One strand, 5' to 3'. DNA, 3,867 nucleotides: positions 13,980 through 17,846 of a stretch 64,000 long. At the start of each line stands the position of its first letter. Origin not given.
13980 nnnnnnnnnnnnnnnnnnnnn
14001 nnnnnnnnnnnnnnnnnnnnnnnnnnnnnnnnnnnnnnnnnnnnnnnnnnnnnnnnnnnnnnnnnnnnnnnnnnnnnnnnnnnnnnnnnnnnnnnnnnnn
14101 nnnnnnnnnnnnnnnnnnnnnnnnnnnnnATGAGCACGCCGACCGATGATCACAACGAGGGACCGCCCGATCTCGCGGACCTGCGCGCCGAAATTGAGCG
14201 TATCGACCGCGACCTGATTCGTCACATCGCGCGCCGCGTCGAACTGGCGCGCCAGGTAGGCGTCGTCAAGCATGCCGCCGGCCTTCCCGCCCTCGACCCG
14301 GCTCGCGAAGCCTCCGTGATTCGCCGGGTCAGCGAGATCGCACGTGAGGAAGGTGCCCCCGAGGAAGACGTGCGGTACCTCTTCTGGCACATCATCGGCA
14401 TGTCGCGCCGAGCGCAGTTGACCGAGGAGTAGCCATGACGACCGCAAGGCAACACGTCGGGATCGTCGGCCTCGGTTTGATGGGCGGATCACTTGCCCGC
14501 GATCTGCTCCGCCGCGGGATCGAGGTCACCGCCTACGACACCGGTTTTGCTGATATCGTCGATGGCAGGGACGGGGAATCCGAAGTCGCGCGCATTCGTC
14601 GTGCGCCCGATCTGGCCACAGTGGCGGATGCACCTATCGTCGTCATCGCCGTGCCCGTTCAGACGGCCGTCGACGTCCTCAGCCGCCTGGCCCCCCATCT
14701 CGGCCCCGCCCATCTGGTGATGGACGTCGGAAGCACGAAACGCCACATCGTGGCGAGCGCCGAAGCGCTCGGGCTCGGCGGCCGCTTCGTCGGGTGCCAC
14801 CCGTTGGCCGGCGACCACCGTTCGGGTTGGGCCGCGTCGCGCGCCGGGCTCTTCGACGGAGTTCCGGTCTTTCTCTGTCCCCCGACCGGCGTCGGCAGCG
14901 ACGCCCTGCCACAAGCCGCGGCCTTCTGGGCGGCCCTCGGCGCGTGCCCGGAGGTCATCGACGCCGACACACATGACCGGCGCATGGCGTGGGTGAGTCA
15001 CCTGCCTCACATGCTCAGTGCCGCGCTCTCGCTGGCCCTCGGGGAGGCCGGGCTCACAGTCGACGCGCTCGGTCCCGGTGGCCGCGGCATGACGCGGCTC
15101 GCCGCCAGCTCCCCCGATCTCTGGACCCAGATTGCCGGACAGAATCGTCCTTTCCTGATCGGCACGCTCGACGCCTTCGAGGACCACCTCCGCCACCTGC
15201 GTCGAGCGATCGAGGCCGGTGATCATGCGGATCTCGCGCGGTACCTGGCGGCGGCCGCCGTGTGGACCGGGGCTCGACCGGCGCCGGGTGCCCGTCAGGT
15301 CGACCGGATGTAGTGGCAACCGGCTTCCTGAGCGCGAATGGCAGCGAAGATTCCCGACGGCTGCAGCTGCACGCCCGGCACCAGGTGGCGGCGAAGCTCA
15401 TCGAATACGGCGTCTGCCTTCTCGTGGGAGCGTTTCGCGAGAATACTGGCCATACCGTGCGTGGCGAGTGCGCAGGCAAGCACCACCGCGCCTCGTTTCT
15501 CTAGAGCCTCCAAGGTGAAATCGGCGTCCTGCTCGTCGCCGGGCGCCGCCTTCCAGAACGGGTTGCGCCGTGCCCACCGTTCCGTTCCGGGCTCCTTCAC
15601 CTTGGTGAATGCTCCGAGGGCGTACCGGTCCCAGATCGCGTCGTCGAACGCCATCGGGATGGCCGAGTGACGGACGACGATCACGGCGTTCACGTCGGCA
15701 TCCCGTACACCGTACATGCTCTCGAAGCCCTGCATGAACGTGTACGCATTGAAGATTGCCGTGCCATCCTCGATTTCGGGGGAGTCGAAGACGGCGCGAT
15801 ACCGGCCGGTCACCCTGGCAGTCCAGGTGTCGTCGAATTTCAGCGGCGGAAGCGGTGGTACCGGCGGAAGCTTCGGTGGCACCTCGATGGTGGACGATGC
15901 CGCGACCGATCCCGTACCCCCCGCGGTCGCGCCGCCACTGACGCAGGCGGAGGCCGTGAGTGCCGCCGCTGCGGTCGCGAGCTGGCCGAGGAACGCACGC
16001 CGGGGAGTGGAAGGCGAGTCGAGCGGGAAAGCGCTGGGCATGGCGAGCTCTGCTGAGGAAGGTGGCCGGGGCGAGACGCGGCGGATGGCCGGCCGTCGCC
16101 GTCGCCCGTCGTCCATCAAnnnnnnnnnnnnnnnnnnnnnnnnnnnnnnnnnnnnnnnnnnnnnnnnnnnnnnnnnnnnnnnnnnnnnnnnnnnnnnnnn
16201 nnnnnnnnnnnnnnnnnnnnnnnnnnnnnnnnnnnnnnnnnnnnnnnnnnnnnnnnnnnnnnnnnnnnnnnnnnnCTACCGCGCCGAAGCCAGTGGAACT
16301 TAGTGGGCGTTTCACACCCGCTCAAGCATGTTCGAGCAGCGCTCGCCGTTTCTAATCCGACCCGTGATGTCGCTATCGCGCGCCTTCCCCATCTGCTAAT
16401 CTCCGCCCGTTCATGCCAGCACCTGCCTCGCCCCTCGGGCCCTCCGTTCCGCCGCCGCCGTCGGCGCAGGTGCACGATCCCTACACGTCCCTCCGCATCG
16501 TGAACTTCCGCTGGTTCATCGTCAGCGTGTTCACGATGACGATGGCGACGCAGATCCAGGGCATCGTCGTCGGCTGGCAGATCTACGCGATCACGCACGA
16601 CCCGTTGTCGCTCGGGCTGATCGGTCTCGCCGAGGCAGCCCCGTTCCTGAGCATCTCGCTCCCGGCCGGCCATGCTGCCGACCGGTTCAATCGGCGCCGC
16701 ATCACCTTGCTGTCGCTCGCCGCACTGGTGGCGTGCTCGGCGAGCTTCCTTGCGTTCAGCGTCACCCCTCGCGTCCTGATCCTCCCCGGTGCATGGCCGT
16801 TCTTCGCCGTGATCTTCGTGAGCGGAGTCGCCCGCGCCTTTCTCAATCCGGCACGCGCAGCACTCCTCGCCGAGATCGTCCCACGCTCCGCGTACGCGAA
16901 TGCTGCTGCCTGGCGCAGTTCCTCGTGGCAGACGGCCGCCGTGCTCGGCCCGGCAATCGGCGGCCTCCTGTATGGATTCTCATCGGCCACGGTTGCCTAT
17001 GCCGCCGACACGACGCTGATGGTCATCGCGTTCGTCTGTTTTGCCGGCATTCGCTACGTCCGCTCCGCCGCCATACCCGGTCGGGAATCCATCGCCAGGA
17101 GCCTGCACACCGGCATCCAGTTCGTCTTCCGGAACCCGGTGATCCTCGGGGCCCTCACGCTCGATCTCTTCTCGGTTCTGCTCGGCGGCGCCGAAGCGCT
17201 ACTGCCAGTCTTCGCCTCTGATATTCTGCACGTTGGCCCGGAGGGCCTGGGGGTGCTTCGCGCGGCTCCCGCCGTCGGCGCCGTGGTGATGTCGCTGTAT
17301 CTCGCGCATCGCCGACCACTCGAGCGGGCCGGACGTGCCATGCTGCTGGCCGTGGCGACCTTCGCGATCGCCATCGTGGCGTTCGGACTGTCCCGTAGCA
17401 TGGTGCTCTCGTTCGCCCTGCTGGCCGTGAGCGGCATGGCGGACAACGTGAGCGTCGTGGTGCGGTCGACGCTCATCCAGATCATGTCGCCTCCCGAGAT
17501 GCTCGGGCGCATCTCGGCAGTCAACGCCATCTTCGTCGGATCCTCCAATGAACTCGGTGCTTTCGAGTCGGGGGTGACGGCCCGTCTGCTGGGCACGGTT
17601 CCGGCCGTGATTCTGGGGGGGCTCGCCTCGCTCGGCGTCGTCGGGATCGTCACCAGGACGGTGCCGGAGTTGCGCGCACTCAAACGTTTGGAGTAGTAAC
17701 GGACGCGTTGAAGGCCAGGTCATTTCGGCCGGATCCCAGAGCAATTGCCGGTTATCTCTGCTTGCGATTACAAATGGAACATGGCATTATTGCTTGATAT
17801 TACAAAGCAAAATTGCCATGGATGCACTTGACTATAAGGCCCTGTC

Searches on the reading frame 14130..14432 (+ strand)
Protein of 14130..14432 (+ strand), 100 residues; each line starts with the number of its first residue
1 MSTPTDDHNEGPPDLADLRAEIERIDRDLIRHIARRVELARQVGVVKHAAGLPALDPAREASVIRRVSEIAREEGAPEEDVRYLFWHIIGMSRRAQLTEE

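Call 3: search_protein_families(library=pfam, proteins=[window:14130-14432:+])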
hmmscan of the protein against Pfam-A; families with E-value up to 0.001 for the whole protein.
window:14130-14432:+ (100 aa): 1 family
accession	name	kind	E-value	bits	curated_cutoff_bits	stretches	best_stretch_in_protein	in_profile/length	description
PF01817.26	CM_2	-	2.2e-21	76.3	27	1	18-96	1-79/80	Chorismate mutase type II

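Call 52: search_protein_families(library=ncbifam, proteins=[window:14130-14432:+], max_evalue=0.01)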
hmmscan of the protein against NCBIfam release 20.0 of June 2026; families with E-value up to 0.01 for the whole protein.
window:14130-14432:+ (100 aa): 24 families
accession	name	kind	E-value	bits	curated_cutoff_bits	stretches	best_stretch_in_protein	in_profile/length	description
TIGR01791.2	CM_archaeal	equivalog_domain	7.4e-18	64.4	66.95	1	15-96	1-82/83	chorismate mutase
TIGR01799.1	CM_T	equivalog_domain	5.1e-14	52.2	95.9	1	15-78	1-64/83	chorismate mutase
NF004925.0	PRK06285.1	equivalog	2.6e-13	49.9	77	1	14-96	8-90/99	chorismate mutase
TIGR01808.1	CM_M_hiGC-arch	equivalog_domain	2.6e-13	49.9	52.15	1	15-73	2-60/74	chorismate mutase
NF006691.0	PRK09239.1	equivalog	1.3e-12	47.7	120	1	9-75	6-72/108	chorismate mutase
NF008400.0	PRK11199.1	equivalog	1.3e-12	47.4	273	1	14-89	4-79/374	bifunctional chorismate mutase/prephenate dehydrogenase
TIGR01805.1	CM_mono_grmpos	equivalog_domain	8e-11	42.1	71.2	1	16-96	2-81/81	chorismate mutase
TIGR01795.1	CM_mono_cladeE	equivalog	1.2e-10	41.8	107.55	1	14-74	4-64/94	chorismate mutase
NF006741.0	PRK09269.1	equivalog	1.6e-10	41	158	1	28-89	36-97/194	chorismate mutase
TIGR01801.1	CM_A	equivalog_domain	8.4e-10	38.8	106.35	1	14-92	5-82/102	chorismate mutase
TIGR01803.1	CM-like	subfamily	1.5e-09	37.8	73.35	1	15-91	1-77/82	chorismate mutase family protein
NF009239.0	PRK12595.1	equivalog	2e-09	36.9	279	1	14-93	5-83/360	bifunctional 3-deoxy-7-phosphoheptulonate synthase/chorismate mutase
NF005894.0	PRK07857.1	equivalog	2.9e-09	36.7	73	1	12-73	27-88/106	chorismate mutase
TIGR01806.1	CM_mono2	equivalog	3.8e-09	36.7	74.15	1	29-90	9-70/114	gamma subclass chorismate mutase AroQ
NF005031.0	PRK06443.1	equivalog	1.2e-08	34.6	228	1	14-65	6-57/181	chorismate mutase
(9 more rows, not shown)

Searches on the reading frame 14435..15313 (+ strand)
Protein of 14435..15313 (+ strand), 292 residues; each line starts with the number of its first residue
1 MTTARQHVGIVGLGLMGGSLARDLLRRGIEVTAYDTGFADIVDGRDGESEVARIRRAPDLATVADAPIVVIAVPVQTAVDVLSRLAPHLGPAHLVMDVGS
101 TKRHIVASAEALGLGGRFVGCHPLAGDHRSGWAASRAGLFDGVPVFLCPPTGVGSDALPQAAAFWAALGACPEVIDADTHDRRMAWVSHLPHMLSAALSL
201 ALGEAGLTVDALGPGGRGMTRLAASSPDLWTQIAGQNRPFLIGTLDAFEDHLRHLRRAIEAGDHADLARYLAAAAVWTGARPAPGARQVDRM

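Call 3: search_protein_families(library=pfam, proteins=[window:14435-15313:+])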
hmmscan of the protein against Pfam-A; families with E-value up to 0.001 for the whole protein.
window:14435-15313:+ (292 aa): 5 families
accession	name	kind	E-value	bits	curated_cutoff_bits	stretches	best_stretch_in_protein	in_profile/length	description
PF02153.23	PDH_N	-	2.9e-27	95.5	26.5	1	21-170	2-150/154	Prephenate dehydrogenase, nucleotide-binding domain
PF20463.3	PDH_C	-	8.7e-19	68.2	22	1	177-272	2-101/102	Prephenate dehydrogenase, dimerization domain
PF03446.21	NAD_binding_2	-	2e-09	38.1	21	1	8-103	2-97/161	NAD binding domain of 6-phosphogluconate dehydrogenase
PF03807.23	F420_oxidored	-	3.1e-07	31.3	21.6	1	8-98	2-91/94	NADP oxidoreductase coenzyme F420-dependent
PF02737.24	3HCDH_N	-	1.4e-05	25.6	22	0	7-37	1-31/180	3-hydroxyacyl-CoA dehydrogenase, NAD binding domain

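Call 52: search_protein_families(library=ncbifam, proteins=[window:14435-15313:+], max_evalue=0.01)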
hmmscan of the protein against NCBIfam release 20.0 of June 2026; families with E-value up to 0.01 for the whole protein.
window:14435-15313:+ (292 aa): 33 families (the best 25 are shown)
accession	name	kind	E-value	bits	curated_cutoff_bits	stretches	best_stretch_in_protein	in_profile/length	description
NF011381.1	PRK14806.1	equivalog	5.3e-48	163.8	902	1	6-275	4-278/733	bifunctional prephenate dehydrogenase/3-phosphoshikimate 1-carboxyvinyltransferase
NF006307.0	PRK08507.1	equivalog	2.6e-46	158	295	1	7-274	2-268/275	prephenate dehydrogenase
NF005694.0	PRK07502.1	equivalog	1.6e-44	152.4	409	1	5-272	6-279/310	prephenate/arogenate dehydrogenase family protein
NF005107.0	PRK06545.1-5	equivalog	3.4e-41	141.4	414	1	6-275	3-278/367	prephenate dehydrogenase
NF005650.0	PRK07417.1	equivalog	6.4e-41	140.5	290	1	7-274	3-271/281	prephenate/arogenate dehydrogenase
NF005111.0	PRK06545.2-3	equivalog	1.6e-40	139.3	344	1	4-279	12-284/371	prephenate dehydrogenase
NF005108.0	PRK06545.1-6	equivalog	4.4e-38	131.1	327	1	3-262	8-267/321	prephenate dehydrogenase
NF005112.0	PRK06545.2-4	subfamily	5.3e-35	121.1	294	1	7-258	4-249/356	prephenate dehydrogenase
NF005109.0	PRK06545.2-1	equivalog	1.8e-34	119.5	397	1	10-267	6-257/361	prephenate dehydrogenase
NF005105.0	PRK06545.1-3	equivalog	1.9e-33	115.8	524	1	6-272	3-276/367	prephenate dehydrogenase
NF005104.0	PRK06545.1-1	equivalog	7.1e-32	110.9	713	1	5-278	2-280/366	prephenate dehydrogenase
NF005113.0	PRK06545.2-5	equivalog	1.8e-28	99.6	497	2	167-264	183-281/378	prephenate dehydrogenase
NF005106.0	PRK06545.1-4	equivalog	1.9e-26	93.3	569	1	7-283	3-285/363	prephenate dehydrogenase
NF005110.0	PRK06545.2-2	equivalog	1.8e-24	86.7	385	1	6-260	71-324/423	prephenate dehydrogenase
NF006409.0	PRK08655.1-3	equivalog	1.2e-14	54.6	310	1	8-196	3-181/290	prephenate dehydrogenase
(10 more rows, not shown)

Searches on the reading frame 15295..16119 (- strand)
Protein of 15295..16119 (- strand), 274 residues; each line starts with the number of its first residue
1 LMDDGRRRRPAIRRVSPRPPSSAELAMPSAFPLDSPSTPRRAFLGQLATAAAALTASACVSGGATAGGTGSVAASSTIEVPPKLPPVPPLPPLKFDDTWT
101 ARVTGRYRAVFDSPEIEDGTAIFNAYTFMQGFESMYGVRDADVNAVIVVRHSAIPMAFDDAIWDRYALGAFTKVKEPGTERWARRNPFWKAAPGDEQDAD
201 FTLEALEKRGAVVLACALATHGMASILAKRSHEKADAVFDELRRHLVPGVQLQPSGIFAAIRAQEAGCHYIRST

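Call 55: search_protein_families(library=pfam, proteins=[window:15295-16119:-], max_evalue=0.01)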
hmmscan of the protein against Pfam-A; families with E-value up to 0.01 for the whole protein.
window:15295-16119:- (274 aa): 0 families

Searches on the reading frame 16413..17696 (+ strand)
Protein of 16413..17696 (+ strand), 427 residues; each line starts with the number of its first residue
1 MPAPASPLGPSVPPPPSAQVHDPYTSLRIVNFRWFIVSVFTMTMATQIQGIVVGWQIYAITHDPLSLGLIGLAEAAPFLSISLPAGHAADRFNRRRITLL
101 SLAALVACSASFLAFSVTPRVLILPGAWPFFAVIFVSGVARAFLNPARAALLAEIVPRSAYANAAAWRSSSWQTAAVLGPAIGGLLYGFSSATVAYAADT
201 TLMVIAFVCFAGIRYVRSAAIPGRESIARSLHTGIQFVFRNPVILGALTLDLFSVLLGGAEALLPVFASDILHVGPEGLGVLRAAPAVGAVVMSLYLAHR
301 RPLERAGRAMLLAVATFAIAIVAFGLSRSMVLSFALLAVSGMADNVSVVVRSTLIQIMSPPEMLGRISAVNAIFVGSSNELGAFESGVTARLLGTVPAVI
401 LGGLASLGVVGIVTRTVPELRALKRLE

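Call 3: search_protein_families(library=pfam, proteins=[window:16413-17696:+])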
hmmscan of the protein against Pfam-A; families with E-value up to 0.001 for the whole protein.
window:16413-17696:+ (427 aa): 2 families
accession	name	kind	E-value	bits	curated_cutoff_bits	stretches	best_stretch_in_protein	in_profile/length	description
PF07690.21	MFS_1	-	1.9e-33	116.3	33.4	1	37-378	3-342/347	Major Facilitator Superfamily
PF05977.19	MFS_3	-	2.6e-30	105.8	27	1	23-414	3-390/524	Transmembrane secretion effector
